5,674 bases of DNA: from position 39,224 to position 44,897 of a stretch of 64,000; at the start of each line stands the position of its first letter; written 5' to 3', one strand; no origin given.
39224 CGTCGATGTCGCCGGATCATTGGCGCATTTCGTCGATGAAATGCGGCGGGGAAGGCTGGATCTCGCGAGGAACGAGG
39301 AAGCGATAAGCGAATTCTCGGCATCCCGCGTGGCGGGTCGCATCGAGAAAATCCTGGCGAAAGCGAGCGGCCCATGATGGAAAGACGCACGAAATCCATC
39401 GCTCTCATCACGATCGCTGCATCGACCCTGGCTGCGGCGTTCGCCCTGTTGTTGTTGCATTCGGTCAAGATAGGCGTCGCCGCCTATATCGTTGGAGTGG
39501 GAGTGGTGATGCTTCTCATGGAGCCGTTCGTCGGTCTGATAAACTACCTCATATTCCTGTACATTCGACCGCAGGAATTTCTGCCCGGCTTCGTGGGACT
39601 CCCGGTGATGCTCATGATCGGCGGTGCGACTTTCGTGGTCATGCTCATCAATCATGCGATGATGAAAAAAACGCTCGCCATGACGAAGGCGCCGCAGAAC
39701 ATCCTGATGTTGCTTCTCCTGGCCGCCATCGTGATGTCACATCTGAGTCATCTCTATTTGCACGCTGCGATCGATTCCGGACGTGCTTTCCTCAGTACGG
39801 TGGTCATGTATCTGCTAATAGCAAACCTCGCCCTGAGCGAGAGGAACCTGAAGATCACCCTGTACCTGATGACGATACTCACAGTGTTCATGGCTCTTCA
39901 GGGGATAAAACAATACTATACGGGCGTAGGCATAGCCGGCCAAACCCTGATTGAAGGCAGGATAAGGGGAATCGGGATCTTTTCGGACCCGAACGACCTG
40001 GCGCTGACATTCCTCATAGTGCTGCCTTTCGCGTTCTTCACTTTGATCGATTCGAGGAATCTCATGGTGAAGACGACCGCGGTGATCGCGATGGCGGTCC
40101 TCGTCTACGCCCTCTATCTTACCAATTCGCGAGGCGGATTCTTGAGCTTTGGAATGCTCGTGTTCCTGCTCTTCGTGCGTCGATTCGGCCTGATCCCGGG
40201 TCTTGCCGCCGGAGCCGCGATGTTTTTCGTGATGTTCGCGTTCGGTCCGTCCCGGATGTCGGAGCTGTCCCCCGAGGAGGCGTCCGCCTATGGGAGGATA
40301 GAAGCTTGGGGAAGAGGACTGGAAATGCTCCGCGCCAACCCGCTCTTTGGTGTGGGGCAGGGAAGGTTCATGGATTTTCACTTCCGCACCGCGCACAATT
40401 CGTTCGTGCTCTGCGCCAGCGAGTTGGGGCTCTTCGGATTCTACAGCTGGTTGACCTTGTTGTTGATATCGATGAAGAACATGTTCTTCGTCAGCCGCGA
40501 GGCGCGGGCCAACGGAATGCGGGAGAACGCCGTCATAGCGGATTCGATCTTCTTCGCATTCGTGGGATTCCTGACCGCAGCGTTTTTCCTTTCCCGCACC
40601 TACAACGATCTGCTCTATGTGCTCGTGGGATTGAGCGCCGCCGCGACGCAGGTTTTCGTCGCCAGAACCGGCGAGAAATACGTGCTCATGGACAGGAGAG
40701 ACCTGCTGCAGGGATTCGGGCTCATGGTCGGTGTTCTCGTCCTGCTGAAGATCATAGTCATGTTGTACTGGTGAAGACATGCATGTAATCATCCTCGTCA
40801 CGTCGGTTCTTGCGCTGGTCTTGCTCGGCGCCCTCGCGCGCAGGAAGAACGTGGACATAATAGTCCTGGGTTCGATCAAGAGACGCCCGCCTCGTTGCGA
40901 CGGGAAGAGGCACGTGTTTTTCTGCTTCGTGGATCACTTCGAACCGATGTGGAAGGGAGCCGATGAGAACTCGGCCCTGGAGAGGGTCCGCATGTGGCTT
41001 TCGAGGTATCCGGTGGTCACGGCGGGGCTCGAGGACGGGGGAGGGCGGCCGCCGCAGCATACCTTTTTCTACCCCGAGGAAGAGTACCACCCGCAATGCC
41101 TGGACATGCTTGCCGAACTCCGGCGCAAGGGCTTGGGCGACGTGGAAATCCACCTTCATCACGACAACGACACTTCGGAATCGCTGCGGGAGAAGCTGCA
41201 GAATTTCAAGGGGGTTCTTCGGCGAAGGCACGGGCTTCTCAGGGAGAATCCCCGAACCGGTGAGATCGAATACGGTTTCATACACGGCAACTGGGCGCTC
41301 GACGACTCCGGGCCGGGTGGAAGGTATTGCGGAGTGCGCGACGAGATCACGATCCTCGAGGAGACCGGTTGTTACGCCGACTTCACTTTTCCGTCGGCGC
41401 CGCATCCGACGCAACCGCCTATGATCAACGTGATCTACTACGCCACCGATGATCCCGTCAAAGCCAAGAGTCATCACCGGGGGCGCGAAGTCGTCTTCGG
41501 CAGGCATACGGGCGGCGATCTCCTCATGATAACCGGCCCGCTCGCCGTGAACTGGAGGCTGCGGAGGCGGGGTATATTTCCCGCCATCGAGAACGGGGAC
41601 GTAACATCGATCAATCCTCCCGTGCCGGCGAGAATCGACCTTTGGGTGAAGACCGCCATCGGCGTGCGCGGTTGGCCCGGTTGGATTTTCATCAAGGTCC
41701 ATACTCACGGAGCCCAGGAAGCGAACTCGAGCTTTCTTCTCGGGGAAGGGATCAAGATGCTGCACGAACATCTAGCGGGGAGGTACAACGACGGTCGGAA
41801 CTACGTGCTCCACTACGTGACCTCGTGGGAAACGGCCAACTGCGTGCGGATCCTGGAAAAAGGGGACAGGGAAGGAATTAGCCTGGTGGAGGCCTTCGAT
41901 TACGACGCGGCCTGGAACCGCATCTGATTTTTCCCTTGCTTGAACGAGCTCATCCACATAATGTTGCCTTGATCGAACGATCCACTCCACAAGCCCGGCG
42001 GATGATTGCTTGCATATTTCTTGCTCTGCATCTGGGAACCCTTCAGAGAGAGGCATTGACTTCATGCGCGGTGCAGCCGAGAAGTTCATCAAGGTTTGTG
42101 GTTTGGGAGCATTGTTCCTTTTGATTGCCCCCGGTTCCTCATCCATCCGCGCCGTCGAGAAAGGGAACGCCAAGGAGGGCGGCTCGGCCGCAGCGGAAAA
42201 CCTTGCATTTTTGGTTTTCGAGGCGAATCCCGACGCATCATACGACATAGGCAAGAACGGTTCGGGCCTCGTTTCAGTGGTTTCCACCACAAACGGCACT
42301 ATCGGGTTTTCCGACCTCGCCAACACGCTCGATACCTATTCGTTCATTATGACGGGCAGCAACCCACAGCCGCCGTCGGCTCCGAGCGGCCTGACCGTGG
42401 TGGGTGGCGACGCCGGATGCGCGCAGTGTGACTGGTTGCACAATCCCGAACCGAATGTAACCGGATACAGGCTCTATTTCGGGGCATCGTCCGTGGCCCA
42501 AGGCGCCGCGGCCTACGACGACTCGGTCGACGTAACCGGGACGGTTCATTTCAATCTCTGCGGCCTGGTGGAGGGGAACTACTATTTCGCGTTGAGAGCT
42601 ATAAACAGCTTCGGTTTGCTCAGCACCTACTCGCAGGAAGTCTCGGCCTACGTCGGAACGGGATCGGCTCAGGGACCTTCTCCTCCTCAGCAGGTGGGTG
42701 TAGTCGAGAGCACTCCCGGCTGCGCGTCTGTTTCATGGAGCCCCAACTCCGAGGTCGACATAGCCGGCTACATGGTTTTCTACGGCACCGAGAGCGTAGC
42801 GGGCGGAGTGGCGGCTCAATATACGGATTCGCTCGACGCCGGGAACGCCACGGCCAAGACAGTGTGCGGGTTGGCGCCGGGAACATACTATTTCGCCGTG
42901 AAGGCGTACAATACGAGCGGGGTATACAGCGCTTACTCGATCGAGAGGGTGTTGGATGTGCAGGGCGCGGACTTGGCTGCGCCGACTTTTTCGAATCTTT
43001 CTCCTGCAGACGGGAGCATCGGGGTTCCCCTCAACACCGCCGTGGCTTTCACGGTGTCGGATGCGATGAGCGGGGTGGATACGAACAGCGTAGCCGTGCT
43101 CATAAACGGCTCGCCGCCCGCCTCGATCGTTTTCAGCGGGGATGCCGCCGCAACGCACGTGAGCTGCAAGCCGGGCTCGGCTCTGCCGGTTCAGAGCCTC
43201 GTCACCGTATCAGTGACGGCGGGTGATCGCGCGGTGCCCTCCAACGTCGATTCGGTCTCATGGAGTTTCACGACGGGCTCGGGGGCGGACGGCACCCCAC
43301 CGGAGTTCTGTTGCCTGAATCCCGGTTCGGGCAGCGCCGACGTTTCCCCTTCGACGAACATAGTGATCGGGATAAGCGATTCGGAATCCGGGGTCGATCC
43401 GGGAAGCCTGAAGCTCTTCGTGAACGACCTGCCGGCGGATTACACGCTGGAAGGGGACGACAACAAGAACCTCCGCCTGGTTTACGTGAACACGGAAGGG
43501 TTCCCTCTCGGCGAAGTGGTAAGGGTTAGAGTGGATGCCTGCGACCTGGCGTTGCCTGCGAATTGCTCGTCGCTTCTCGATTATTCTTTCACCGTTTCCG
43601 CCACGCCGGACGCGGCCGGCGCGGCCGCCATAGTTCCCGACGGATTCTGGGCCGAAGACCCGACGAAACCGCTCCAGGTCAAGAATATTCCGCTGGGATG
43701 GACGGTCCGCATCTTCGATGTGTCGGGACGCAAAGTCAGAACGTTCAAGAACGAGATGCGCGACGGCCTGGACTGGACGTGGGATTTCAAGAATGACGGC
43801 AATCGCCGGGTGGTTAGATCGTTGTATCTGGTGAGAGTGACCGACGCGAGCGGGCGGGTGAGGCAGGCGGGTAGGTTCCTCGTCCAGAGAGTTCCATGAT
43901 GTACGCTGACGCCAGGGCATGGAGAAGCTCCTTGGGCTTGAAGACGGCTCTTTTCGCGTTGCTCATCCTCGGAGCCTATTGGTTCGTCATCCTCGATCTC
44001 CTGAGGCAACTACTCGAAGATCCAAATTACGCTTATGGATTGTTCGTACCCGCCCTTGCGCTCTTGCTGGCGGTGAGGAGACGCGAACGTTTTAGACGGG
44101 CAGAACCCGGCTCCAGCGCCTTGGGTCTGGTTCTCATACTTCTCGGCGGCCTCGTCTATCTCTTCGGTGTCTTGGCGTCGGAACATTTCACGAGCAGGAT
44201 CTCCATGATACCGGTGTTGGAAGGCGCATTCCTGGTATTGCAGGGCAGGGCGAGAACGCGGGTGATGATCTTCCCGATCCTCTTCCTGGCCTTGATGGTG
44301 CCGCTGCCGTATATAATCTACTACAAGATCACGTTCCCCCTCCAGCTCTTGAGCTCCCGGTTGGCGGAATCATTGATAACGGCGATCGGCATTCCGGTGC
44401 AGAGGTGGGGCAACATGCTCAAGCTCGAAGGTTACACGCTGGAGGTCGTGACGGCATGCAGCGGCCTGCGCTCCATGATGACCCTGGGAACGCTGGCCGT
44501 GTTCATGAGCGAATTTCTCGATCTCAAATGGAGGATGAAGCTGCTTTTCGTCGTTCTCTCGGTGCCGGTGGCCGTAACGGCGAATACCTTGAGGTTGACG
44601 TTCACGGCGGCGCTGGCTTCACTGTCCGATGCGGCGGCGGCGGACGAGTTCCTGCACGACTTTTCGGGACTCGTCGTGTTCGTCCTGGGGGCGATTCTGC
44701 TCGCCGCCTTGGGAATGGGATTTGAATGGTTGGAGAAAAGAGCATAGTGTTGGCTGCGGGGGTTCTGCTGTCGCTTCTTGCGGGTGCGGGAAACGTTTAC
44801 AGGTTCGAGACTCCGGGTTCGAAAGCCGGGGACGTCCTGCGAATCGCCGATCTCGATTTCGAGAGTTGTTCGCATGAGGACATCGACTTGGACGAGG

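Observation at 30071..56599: Sigma-54 regulon signature across the EPS locus with a PrsK/PrsR-like two-component system and a GAF-GGDEF cyclase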

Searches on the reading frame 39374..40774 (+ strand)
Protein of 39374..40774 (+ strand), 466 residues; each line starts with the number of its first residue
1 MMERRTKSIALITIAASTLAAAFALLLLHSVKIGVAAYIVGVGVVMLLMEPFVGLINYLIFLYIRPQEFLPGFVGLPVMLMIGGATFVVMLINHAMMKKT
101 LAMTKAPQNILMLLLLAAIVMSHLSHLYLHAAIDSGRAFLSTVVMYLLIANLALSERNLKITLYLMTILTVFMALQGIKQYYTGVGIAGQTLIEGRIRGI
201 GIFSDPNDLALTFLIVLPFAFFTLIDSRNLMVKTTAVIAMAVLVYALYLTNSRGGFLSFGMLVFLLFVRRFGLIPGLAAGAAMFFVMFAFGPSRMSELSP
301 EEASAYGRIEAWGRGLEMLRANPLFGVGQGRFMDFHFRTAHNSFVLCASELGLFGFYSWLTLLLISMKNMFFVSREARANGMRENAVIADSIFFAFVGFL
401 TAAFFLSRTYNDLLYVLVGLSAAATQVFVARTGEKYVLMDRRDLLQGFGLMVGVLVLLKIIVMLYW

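Call 5: search_protein_families(library=ncbifam, proteins=[window:39374-40774:+])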
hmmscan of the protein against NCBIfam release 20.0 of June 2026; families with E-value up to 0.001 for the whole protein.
window:39374-40774:+ (466 aa): 2 families
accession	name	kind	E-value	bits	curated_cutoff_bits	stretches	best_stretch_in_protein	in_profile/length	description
TIGR03097.1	PEP_O_lig_1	hypoth_equivalog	4e-23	81.9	188.1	1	39-426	8-405/408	putative O-glycosylation ligase, exosortase A system-associated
TIGR00947.1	2A73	equivalog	3e-10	39.7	366.4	1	75-266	40-231/425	IctB family putative bicarbonate transporter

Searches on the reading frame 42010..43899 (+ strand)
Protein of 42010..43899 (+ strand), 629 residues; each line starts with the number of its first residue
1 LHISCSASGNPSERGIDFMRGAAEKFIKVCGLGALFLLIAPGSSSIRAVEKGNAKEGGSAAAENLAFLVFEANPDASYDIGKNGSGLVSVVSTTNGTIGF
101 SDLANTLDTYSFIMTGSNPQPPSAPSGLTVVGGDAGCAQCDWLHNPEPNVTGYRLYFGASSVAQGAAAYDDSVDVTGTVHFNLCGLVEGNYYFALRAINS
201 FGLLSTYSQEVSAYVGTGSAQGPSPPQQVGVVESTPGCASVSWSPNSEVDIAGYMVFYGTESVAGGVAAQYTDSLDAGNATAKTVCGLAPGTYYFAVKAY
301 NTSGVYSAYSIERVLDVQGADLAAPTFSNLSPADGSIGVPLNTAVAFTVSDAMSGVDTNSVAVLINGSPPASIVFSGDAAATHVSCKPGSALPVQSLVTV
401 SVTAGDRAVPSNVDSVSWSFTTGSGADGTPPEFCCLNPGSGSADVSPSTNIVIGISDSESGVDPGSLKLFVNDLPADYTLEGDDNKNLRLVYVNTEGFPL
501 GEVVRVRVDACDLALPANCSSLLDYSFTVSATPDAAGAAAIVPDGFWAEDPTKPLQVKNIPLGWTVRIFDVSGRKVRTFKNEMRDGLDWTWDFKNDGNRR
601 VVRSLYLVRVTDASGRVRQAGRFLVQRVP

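Call 6: search_protein_families(library=ncbifam, proteins=[window:42010-43899:+])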
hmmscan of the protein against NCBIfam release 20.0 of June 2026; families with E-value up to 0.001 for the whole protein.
window:42010-43899:+ (629 aa): 1 family
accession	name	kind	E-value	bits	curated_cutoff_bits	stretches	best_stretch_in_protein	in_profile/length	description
NF033707.1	T9SS_sortase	equivalog_domain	0.00057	17.6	420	0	559-611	1020-1076/1095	type IX secretion system sortase PorU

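Call 8: search_protein_families(library=pfam, proteins=[window:42010-43899:+])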
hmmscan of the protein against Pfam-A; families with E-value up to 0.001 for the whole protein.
window:42010-43899:+ (629 aa): 2 families
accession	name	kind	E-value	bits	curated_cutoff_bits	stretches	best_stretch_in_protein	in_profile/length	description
PF13205.12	Big_5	-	2.8e-12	47.7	23.6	1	323-422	3-105/105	Bacterial Ig-like domain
PF00041.27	fn3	-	4.3e-09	36.9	25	1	224-306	1-75/84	Fibronectin type III domain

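Call 78: find_related_loci(query=A3, collection=metagenome_contigs, flank=1500)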
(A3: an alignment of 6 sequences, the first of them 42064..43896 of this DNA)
Query A3 (611 aa) in metagenome_contigs; peptide patterns used: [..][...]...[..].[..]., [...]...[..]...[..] (x = any residue, [..] = any of these).
106 stretches matched a pattern; 23 encode a relative of the query (tblastn E <= 1e-3); 23 distinct loci.
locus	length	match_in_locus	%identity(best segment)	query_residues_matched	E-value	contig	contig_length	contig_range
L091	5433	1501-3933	45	91-608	1e-132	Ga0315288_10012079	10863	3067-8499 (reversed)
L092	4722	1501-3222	42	34-608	2e-127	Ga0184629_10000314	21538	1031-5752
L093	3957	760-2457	42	42-608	2e-122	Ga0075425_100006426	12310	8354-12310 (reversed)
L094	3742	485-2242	40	17-608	1e-120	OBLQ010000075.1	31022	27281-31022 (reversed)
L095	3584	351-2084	39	32-608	3e-122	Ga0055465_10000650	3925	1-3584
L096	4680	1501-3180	40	49-608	2e-119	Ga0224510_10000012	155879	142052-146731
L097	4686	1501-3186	41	46-608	2e-119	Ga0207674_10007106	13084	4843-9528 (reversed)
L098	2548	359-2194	38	5-608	1e-124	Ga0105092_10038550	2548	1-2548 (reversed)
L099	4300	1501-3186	41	46-608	1e-118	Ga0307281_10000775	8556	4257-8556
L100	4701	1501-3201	40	42-608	3e-114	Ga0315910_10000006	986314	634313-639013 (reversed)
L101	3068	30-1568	40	99-611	3e-113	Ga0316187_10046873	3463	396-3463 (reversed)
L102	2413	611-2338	38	33-608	1e-115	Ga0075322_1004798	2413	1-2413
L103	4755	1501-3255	39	25-608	4e-114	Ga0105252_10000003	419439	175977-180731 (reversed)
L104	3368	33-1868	36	5-611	2e-104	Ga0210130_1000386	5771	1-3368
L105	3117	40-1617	39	90-611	4e-98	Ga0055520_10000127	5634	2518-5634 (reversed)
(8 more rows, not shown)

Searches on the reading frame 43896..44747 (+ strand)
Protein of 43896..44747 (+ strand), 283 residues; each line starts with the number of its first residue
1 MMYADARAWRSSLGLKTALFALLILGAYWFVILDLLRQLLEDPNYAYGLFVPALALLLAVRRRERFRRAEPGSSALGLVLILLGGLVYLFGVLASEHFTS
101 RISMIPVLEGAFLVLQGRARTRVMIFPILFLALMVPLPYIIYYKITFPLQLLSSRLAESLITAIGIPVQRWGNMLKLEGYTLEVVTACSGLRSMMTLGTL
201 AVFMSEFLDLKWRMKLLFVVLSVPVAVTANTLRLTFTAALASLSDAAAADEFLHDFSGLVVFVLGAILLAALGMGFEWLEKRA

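Call 6: search_protein_families(library=ncbifam, proteins=[window:43896-44747:+])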
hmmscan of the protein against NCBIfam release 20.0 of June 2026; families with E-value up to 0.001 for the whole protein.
window:43896-44747:+ (283 aa): 20 families
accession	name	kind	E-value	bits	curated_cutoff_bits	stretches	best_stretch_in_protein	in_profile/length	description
TIGR04152.1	exosort_VPLPA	exception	5.6e-54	184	400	1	38-274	3-240/486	VPLPA-CTERM-specific exosortase XrtD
TIGR02602.1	8TM_EpsH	subfamily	5.8e-50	170.1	105.55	1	39-274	4-238/241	exosortase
TIGR03109.2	exosort_XrtA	exception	2.1e-49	168.3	208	1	18-274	4-257/261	exosortase A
NF038142.1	exosort_XrtW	exception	1.3e-44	152.4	425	1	15-275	3-264/494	exosortase W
NF035943.2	exosort_XrtV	exception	4.5e-35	121.2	313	1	35-272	23-262/270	exosortase V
TIGR03113.1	exosort_XrtB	exception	9.8e-32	110.6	275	1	23-271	9-259/268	exosortase B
TIGR04178.1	exo_archaeo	signature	1.5e-18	66.9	23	1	182-272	1-90/97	exosortase/archaeosortase family protein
TIGR04151.1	exosort_VPDSG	exception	1.7e-17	63.8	300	1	21-275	33-298/306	VPDSG-CTERM-specific exosortase XrtC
TIGR04156.1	cyanoexo_CrtB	exception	9.7e-17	61.4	300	1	45-263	37-253/280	cyanoexosortase B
TIGR04476.1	exosort_XrtN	exception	1.5e-12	47.4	200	1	44-268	26-238/406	exosortase N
NF033770.1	exosort_XrtT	exception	4.6e-11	41.9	250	1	42-269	25-260/472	exosortase T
NF033464.1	cyanoexo_CrtC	exception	8.7e-11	41.9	225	1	20-263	10-261/278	cyanoexosortase C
TIGR03763.1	cyanoexo_CrtA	exception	7.5e-10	38.7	150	1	62-272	50-254/260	cyanoexosortase A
TIGR04489.1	exosort_XrtO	exception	1.1e-08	34.4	250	1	57-268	36-250/451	exosortase O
NF012182.0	exosortase_XrtQ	exception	2.4e-07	30.5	270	1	27-264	16-246/256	exosortase Q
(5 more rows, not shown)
